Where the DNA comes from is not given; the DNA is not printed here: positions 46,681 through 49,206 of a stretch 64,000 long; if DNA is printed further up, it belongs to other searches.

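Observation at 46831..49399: Cytoplasmic Mo-bisPGD enzyme with non-canonical FS0 motif (C-x2-H-x2-C-x30-C) and a truncated 109-aa ferredoxin partner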

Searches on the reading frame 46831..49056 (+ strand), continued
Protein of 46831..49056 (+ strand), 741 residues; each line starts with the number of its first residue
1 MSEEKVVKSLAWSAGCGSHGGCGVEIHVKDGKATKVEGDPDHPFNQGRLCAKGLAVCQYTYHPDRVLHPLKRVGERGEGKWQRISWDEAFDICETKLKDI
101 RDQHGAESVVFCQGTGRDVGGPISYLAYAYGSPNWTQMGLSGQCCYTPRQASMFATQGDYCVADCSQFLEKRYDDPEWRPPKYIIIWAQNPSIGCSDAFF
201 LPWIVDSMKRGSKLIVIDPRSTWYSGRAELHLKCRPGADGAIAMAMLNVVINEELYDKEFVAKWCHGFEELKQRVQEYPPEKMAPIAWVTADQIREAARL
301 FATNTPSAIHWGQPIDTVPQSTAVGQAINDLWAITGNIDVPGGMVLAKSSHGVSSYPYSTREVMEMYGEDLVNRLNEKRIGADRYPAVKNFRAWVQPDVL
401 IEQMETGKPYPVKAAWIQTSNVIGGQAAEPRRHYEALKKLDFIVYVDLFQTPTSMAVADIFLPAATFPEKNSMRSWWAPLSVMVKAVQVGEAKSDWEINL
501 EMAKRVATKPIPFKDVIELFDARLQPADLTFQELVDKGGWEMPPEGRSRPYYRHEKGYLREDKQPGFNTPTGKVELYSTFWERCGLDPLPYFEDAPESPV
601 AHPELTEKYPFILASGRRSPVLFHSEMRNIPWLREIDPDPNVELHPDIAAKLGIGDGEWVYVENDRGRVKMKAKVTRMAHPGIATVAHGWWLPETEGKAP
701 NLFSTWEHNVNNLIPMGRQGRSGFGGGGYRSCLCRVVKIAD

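Call 13: find_encoding_contigs(protein=P0115, flank=10000, max_places=3)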
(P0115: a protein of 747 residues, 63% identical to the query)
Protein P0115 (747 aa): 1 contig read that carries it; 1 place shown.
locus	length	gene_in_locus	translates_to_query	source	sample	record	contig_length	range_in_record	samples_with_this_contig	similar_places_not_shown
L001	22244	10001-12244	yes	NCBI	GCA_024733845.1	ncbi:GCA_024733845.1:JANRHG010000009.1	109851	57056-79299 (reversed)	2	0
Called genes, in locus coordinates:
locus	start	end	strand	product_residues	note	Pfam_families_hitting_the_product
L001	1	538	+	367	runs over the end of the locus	PF03480:DctP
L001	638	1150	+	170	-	PF04290:DctQ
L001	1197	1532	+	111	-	PF05899:Cupin_3 (weak), PF07883:Cupin_2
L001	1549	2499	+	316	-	PF01210:NAD_Gly3P_dh_N (faint), PF02737:3HCDH_N, PF03446:NAD_binding_2 (weak), PF00725:3HCDH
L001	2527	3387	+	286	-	PF05853:BKACE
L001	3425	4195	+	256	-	PF00106:adh_short, PF01370:Epimerase (weak), PF02719:Polysacc_synt_2 (weak), PF03435:Sacchrp_dh_NADP (weak), PF03807:F420_oxidored (weak), PF08659:KR, PF13561:adh_short_C2, PF16363:GDP_Man_Dehyd (faint)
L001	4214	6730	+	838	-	PF21423:AhtL-like_1st, PF00384:Molybdopterin, PF01568:Molydop_binding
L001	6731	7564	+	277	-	PF00037:Fer4 (faint), PF12838:Fer4_7 (faint), PF13187:Fer4_9 (faint), PF13247:Fer4_11, PF13620:CarboxypepD_reg, PF13715:CarbopepD_reg_2 (weak), PF22904:NOMO1-like_2nd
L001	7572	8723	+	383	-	PF02771:Acyl-CoA_dh_N, PF02770:Acyl-CoA_dh_M (weak), PF00441:Acyl-CoA_dh_1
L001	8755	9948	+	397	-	PF00108:Thiolase_N, PF00109:ketoacyl-synt (weak), PF02803:Thiolase_C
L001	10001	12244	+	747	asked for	PF04879:Molybdop_Fe4S4, PF00384:Molybdopterin, PF01568:Molydop_binding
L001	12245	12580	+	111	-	PF13247:Fer4_11 (weak)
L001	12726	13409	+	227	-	PF01144:CoA_trans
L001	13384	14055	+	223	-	PF01144:CoA_trans, PF13336:AcetylCoA_hyd_C (weak)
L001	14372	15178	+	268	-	PF04199:Cyclase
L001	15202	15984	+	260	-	PF04199:Cyclase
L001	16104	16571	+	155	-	PF00108:Thiolase_N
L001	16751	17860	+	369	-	PF08442:ATP-grasp_2, PF13549:ATP-grasp_5 (faint), PF24948:Citrate_synth_N (weak), PF00549:Ligase_CoA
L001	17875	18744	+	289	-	PF02629:CoA_binding, PF13380:CoA_binding_2, PF13607:Succ_CoA_lig, PF00549:Ligase_CoA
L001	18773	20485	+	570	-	PF00890:FAD_binding_2, PF07992:Pyr_redox_2 (faint), PF02910:Succ_DH_flav_C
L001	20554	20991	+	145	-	PF01127:Sdh_cyt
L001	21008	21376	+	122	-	-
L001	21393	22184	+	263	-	PF13085:Fer2_3, PF12838:Fer4_7 (faint), PF13237:Fer4_10, PF13183:Fer4_8, PF13187:Fer4_9 (weak), PF13484:Fer4_16 (weak), PF13534:Fer4_17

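Call 14: find_encoding_contigs(protein=P0095, flank=10000, max_places=3)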
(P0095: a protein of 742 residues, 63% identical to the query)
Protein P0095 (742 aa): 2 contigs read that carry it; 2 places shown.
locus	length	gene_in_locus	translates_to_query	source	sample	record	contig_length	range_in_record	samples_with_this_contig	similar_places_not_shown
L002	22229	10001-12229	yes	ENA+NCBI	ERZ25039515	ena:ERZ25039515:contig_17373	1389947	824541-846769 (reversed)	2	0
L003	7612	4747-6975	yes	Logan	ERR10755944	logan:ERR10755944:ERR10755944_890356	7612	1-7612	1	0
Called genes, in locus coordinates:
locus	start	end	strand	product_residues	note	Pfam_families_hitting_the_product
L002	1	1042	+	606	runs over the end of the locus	PF02538:Hydantoinase_B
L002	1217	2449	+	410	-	PF13433:Peripla_BP_5 (weak), PF13458:Peripla_BP_6, PF01094:ANF_receptor (faint), PF13433:Peripla_BP_5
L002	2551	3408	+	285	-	PF02653:BPD_transp_2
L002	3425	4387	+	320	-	PF02653:BPD_transp_2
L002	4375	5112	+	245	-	PF13175:AAA_15 (faint), PF00005:ABC_tran, PF13304:AAA_21 (faint), PF12399:BCA_ABC_TP_C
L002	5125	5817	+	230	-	PF00005:ABC_tran, PF13304:AAA_21 (faint)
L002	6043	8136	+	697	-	PF05378:Hydant_A_N, PF01968:Hydantoinase_A, PF19278:Hydant_A_C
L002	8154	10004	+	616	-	PF02538:Hydantoinase_B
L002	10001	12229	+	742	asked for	PF04879:Molybdop_Fe4S4, PF00384:Molybdopterin, PF01568:Molydop_binding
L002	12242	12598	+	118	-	-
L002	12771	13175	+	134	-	PF01042:Ribonuc_L-PSP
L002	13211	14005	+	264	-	PF01026:TatD_DNase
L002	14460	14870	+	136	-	PF01042:Ribonuc_L-PSP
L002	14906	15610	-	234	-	PF00005:ABC_tran, PF13304:AAA_21 (faint)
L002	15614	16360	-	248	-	PF00005:ABC_tran, PF13304:AAA_21 (faint), PF12399:BCA_ABC_TP_C (weak)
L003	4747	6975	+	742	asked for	PF04879:Molybdop_Fe4S4, PF00384:Molybdopterin, PF01568:Molydop_binding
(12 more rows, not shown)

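Call 33: find_related_loci(query=A1, collection=genome_contigs, flank=10000)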
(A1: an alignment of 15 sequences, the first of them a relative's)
Query A1 (741 aa) in genome_contigs; peptide patterns used: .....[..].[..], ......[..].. (x = any residue, [..] = any of these).
429 stretches matched a pattern; 361 encode a relative of the query (tblastn E <= 1e-3); the best 80 are kept; 80 distinct loci.
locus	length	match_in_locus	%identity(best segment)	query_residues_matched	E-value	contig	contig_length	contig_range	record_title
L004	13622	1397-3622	70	2-741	0e+0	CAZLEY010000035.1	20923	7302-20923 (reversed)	MAG TPA_asm: uncultured Dehalococcoidaceae bacterium isolate binchicken_co228_510 genome assembly, contig: NODE_3406_len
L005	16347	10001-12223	71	3-741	0e+0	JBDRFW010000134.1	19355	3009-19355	MAG: Chloroflexota bacterium isolate MEGAHIT-group-1.392 k141_11006304, whole genome shotgun sequence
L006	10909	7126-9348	69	2-741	0e+0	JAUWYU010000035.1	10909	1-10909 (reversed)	MAG: Dehalococcoidia bacterium isolate CSMAG_2718 CSMAG_2718_k141_519296_length_10909_cov_12.1140, whole genome shotgun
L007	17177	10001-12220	69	2-741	0e+0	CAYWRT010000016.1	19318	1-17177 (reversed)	MAG TPA_asm: uncultured Dehalococcoidaceae bacterium isolate SRP214966_co4_508 genome assembly, contig: NODE_2343_length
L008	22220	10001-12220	69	4-741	0e+0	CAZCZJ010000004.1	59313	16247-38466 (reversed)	MAG TPA_asm: uncultured Dehalococcoidaceae bacterium isolate binchicken_co89_602 genome assembly, contig: NODE_581_lengt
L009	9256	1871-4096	69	2-741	0e+0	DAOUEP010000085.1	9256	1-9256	MAG TPA_asm: Dehalococcoidales bacterium isolate N6_293 k139_174826, whole genome shotgun sequence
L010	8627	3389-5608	70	3-741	0e+0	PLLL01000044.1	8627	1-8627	MAG: Dehalococcoidia bacterium isolate fen_1078 73.20120800_E3X.37_contig_89067, whole genome shotgun sequence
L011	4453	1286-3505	69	4-741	0e+0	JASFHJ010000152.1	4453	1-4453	MAG: Dehalococcoidia bacterium isolate D0608M20metaG_Bin_430 D0608M20metaG_FD_scaffold_2369_c1, whole genome shotgun seq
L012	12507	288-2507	69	4-741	0e+0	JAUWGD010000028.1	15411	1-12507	MAG: Dehalococcoidales bacterium isolate CSMAG_2233 CSMAG_2233_k141_2606991_length_15411_cov_18.3377, whole genome shotg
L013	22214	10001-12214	70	3-739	0e+0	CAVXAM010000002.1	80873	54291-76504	MAG: uncultured Chloroflexia bacterium isolate MFD04408.bin.2.186 genome assembly, contig: contig_119683, whole genome s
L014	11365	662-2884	70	3-741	0e+0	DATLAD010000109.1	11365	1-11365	MAG TPA_asm: Dehalococcoidales bacterium isolate SMAG_U14262 k141_1371793, whole genome shotgun sequence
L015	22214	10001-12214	70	3-739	0e+0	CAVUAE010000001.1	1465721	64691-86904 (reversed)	MAG: uncultured Chloroflexia bacterium isolate MFD04408.bin.1.100 genome assembly, contig: contig_23294, whole genome sh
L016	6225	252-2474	70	2-740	0e+0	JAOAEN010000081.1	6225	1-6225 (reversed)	MAG: Dehalococcoidales bacterium isolate SKW260 NODE_81_length_6225_cov_1.489265, whole genome shotgun sequence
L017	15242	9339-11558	69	2-739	0e+0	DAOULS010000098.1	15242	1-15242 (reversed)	MAG TPA_asm: Dehalococcoidales bacterium isolate W31_49 k127_1025960, whole genome shotgun sequence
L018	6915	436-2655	70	4-741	0e+0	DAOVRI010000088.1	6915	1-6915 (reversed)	MAG TPA_asm: Dehalococcoidales bacterium isolate CSMAG_1597 CSMAG_1597_k141_2645870_length_6915_cov_44.3865, whole genom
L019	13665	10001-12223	70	2-741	0e+0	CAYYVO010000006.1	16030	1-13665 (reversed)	MAG TPA_asm: uncultured Dehalococcoidaceae bacterium isolate SRP068000_co4_481 genome assembly, contig: NODE_4374_length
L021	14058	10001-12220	69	3-741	0e+0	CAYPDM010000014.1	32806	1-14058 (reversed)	MAG TPA_asm: uncultured Dehalococcoidaceae bacterium isolate binchicken_co89_632 genome assembly, contig: NODE_1949_leng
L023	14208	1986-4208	70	3-741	0e+0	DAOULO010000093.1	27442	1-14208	MAG TPA_asm: Dehalococcoidales bacterium isolate W31_45 k127_1041824, whole genome shotgun sequence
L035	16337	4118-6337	69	2-739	0e+0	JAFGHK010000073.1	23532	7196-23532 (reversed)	MAG: Dehalococcoidales bacterium isolate Zod_Metabat.1454 k87_8852789, whole genome shotgun sequence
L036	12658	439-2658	69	3-741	0e+0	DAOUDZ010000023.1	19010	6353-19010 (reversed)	MAG TPA_asm: Dehalococcoidales bacterium isolate N2_89 k133_27552, whole genome shotgun sequence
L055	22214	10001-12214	62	3-739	0e+0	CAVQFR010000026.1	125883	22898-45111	MAG: uncultured delta proteobacterium isolate MFD05942.bin.3.282 genome assembly, contig: contig_46169, whole genome sho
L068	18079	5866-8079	71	4-741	0e+0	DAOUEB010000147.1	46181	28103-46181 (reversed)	MAG TPA_asm: Dehalococcoidales bacterium isolate N3_157 k131_1921540, whole genome shotgun sequence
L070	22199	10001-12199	60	8-739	0e+0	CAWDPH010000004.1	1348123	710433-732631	MAG: uncultured Acidobacteriaceae bacterium isolate MFD09222.bin.1.150 genome assembly, contig: contig_42440, whole geno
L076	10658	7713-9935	70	3-741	0e+0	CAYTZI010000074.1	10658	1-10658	MAG TPA_asm: uncultured Dehalococcoidaceae bacterium isolate binchicken_co89_628 genome assembly, contig: NODE_12470_len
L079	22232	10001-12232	60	1-741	0e+0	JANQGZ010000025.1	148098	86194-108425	MAG: SAR324 cluster bacterium isolate PL23b_bin.72 k99_1273382, whole genome shotgun sequence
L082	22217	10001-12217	60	4-741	0e+0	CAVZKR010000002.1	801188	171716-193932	MAG: uncultured Chloroflexia bacterium isolate MFD04408.bin.2.47 genome assembly, contig: contig_26527, whole genome sho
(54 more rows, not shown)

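Call 45: predict_structure(alignment_id=A1)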
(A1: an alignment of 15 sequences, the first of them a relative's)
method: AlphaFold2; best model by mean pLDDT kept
length: 741 residues; sequences in the alignment: 15
mean_pLDDT: 62.5   pTM: 0.58
mean pLDDT of the five models: 62.5, 60.2, 59.4, 50.6, 41.3
residues with pLDDT >= 90: 38; 70-90: 265; 50-70: 203; < 50: 235
segments of 3 or more residues with pLDDT < 50: 12-21, 114-120, 136-172, 189-199, 313-321, 353-360, 366-368, 370-372, 374-396, 420-422, 424-430, 448-481, 545-549, 584-588, 616-638, 688-705, 716-729
pLDDT, mean of each block of 10 residues (from residue 1): 66 39 69 71 56 56 66 67 85 91 83 49 67 48 33 42 43 62 72 38 71 80 72 75 88 91 85 87 85 94 82 43 64 76 54 47 49 45 39 47 68 72 42 66 62 33 29 37 59 73 81 80 71 67 47 51 63 70 50 60 81 58 34 44 85 88 85 78 63 30 47 52 36 82 49
secondary structure, 60 per line:
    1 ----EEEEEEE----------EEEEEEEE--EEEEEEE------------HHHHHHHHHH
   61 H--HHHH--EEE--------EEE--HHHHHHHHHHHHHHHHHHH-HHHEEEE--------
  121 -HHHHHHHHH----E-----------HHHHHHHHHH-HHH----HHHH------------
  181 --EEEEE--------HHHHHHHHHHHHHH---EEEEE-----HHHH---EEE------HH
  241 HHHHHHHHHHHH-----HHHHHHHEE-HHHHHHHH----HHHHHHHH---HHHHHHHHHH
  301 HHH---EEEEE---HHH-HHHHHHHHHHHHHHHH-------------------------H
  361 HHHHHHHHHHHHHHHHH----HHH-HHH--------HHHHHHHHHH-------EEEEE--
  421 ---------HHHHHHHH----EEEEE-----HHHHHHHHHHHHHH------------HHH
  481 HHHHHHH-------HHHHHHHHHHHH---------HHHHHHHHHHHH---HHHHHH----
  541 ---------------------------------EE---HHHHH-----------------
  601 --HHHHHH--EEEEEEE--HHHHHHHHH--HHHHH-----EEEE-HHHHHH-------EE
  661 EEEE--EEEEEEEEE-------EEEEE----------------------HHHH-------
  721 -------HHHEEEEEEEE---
elements in order (helices of 4 or more, strands of 3 or more residues): E5-11 E22-29 E32-38 H51-61 H64-67 E70-72 E81-83 H86-104 E109-112 H122-130 H147-156 H165-168 E183-187 H196-209 E213-217 H223-226 E230-232 H239-252 H258-264 H268-275 H280-287 H291-303 E307-311 H319-334 H360-377 H397-406 E414-418 H430-437 E442-446 H452-465 H478-487 H495-506 H516-527 H531-536 H579-583 H603-608 E611-617 H620-628 H631-635 E641-644 H646-651 E659-664 E667-675 E683-687 H710-713 E731-738
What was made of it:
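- Tried and rejected: The first AF2 run with a shallow 15-sequence alignment was poor (pLDDT 62.5, call 45) and was discarded.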

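Call 51: search_protein_representatives(protein=window:46831-49056:+)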
Query: 741 residues. Proteins with E-value up to 0.001 (for the whole library): 20850; up to 1e-10: 9434; up to 1e-30: 2008. The best 150 are listed.
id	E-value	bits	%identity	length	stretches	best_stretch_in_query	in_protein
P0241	1.1e-284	963.0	54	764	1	4-739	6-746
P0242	8.8e-238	807.9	50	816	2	265-739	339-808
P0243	1.1e-202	691.9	46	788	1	4-737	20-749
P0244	3.1e-185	634.2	45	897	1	27-737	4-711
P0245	1.9e-181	621.6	42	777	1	4-739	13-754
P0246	2.7e-180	617.8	42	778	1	15-738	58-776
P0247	2.8e-180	617.8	43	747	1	5-738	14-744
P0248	2.9e-178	611.1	44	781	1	5-736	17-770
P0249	2.2e-174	598.2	44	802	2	3-349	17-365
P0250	1.6e-168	578.9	42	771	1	16-739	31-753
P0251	3.1e-168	577.9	43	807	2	259-738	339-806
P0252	1.2e-164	566.0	41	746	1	6-738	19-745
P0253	1.1e-161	556.2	39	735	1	6-739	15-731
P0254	1.6e-159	549.1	44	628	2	54-433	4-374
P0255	1.4e-157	542.7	40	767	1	6-739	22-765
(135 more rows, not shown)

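Call 60: search_protein_families(library=pfam, proteins=[L036:3114-4124:-, L021:8543-9736:-, L008:16815-17876:-, L068:12695-13606:-, L035:78-2066:-, L019:7998-8513:-, L076:2114-3292:-, L035:9940-10575:-, L035:10588-11205:-, L068:14720-15088:-], max_evalue=0.0001)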
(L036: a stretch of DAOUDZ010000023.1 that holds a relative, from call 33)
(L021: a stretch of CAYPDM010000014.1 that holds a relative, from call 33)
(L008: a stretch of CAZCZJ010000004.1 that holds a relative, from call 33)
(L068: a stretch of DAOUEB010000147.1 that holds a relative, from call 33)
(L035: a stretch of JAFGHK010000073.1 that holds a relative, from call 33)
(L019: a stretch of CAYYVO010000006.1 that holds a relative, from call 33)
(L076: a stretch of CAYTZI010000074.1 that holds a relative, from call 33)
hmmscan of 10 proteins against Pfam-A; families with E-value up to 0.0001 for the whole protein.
L036:3114-4124:- (336 aa): 3 families
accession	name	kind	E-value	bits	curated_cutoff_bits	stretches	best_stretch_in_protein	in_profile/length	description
PF00106.31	adh_short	-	4.7e-40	137.6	26.6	2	74-218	35-179/195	short chain dehydrogenase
PF13561.12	adh_short_C2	-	1.6e-34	119.9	27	1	72-284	28-229/236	Enoyl-(Acyl carrier protein) reductase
PF08659.16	KR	-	1e-08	35.8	22.6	1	12-200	5-161/180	KR domain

L021:8543-9736:- (397 aa): 4 families
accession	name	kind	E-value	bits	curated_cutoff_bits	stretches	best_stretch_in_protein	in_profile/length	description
PF22691.2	Thiolase_C_1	-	8.2e-42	142.8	28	1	268-393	19-144/144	Thiolase C-terminal domain-like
PF00108.29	Thiolase_N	-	2.6e-17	63.5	26.4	1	8-230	2-260/260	Thiolase, N-terminal domain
PF02803.24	Thiolase_C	-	8.2e-10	38.8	27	1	271-363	26-100/123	Thiolase, C-terminal domain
PF08545.16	ACP_syn_III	-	5.8e-05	23.3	24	0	87-118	5-36/80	3-Oxoacyl-[acyl-carrier-protein (ACP)] synthase III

L008:16815-17876:- (353 aa): 3 families
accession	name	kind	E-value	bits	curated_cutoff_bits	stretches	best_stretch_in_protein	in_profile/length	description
PF02581.23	TMP-TENI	-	1.6e-61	207.2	27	1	150-330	1-180/180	Thiamine monophosphate synthase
PF17792.6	ThiD2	-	2e-38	132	23.5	1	10-133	1-124/124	ThiD2 family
PF03060.21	NMO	-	3.3e-06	27.2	28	1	235-336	126-231/331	Nitronate monooxygenase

L068:12695-13606:- (303 aa): 1 family
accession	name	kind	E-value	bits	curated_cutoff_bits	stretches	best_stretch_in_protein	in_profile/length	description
PF00570.28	HRDC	-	3.2e-18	65.9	23.8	1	233-299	2-68/68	HRDC domain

L035:78-2066:- (662 aa): 7 families
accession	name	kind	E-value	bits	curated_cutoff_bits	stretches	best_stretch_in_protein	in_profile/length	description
PF02737.24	3HCDH_N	-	3.3e-58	197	22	1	6-186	1-180/180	3-hydroxyacyl-CoA dehydrogenase, NAD binding domain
PF00378.25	ECH_1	-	2.1e-51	175.1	27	1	413-661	2-250/251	Enoyl-CoA hydratase/isomerase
PF00725.27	3HCDH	-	1.1e-43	148.1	22.1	2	188-287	1-97/97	3-hydroxyacyl-CoA dehydrogenase, C-terminal domain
PF16113.10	ECH_2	-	9.7e-29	101.3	27.2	1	419-612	3-199/335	Enoyl-CoA hydratase/isomerase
PF01210.29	NAD_Gly3P_dh_N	-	4.3e-07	30.5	23.1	1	6-117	1-100/158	NAD-dependent glycerol-3-phosphate dehydrogenase N-terminus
PF03446.21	NAD_binding_2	-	2.7e-05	24.7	21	0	6-122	1-95/161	NAD binding domain of 6-phosphogluconate dehydrogenase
PF03721.20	UDPG_MGDP_dh_N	-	6.4e-05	23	27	0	6-93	2-85/187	UDP-glucose/GDP-mannose dehydrogenase family, NAD binding domain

L019:7998-8513:- (171 aa): 2 families
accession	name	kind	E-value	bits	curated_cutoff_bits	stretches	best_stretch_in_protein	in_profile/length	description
PF12172.15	zf-ChsH2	-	1.2e-12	47.8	23.2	1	43-76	4-37/37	ChsH2, rubredoxin-like zinc ribbon domain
PF01796.24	OB_ChsH2_C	-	1.6e-06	28.4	27.1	1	77-143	1-64/65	ChsH2, C-terminal OB-fold domain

L076:2114-3292:- (392 aa): 3 families
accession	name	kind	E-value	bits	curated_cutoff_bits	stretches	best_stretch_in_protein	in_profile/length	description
PF02771.21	Acyl-CoA_dh_N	-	4.4e-19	69.4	22.9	1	8-126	3-113/113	Acyl-CoA dehydrogenase, N-terminal domain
PF02770.24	Acyl-CoA_dh_M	-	5.9e-19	68.5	33.3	1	130-225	1-97/97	Acyl-CoA dehydrogenase, middle domain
PF00441.29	Acyl-CoA_dh_1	-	9.5e-19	68.5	22.4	1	237-385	1-149/150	Acyl-CoA dehydrogenase, C-terminal domain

L035:9940-10575:- (211 aa): 1 family
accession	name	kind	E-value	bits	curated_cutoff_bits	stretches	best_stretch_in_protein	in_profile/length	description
PF01351.25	RNase_HII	-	1.2e-34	120.4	25.8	1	23-202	1-198/199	Ribonuclease HII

L035:10588-11205:- (205 aa): 1 family
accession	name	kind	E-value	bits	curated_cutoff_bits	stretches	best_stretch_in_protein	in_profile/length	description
PF02223.23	Thymidylate_kin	-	3.9e-45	154.2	27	1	7-191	1-181/185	Thymidylate kinase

L068:14720-15088:- (122 aa): 2 families
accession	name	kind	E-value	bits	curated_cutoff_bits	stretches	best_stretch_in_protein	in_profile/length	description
PF02021.23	UPF0102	-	2e-29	102.2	23.6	1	10-100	1-80/80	Uncharacterised protein family UPF0102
PF08378.17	NERD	-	3e-07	31.4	22.1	1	7-68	2-70/111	Nuclease-related domain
